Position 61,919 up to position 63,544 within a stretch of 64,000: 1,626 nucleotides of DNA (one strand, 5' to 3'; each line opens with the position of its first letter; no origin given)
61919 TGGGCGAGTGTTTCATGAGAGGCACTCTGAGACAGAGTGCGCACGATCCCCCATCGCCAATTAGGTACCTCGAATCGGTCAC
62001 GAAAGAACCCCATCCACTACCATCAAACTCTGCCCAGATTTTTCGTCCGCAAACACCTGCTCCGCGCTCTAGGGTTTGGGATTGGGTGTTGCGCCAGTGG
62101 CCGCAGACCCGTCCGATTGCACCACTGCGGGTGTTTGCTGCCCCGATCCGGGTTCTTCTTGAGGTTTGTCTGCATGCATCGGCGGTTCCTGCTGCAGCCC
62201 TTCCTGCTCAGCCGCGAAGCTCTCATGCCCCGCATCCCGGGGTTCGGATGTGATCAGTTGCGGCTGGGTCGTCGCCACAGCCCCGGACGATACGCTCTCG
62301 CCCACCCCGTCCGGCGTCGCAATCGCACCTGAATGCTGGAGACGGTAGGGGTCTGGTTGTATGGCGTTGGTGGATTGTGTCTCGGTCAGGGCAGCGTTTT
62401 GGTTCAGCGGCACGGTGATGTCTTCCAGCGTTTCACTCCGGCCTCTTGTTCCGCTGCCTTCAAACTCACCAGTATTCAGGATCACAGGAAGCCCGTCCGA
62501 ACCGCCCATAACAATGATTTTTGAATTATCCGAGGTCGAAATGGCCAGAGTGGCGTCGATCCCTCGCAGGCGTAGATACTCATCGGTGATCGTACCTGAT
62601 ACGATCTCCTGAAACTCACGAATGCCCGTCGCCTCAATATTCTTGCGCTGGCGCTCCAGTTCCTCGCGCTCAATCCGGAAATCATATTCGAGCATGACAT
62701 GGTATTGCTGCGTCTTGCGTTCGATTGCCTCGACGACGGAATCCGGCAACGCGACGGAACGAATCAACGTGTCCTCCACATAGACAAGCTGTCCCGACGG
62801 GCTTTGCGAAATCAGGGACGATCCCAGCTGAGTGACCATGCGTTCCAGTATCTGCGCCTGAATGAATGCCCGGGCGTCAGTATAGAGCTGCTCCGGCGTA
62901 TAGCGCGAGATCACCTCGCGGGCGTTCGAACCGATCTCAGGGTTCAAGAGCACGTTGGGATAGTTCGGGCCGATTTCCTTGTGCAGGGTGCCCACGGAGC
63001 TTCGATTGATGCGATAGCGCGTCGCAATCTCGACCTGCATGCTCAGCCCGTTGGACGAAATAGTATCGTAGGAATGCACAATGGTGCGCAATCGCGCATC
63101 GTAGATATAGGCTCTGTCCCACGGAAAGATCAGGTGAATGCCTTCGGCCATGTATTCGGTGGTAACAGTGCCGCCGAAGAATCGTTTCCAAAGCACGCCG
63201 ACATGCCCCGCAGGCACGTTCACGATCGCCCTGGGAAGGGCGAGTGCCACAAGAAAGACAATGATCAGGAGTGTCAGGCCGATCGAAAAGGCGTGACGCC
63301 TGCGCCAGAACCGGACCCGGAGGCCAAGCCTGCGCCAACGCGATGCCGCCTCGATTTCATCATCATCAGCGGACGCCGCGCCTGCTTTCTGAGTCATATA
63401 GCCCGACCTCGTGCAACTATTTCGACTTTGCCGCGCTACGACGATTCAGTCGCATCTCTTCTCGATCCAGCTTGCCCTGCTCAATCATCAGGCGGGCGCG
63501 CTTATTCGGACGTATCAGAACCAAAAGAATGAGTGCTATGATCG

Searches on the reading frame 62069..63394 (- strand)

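Call 12: search_protein_families(library=pfam, proteins=[window:62069-63394:-], max_evalue=0.00001)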
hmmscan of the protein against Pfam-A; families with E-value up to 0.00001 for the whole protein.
window:62069-63394:- (441 aa): 1 family
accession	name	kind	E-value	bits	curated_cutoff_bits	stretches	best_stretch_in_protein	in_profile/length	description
PF01145.31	Band_7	-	3.2e-21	76.6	23.6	1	59-242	2-170/176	SPFH domain / Band 7 family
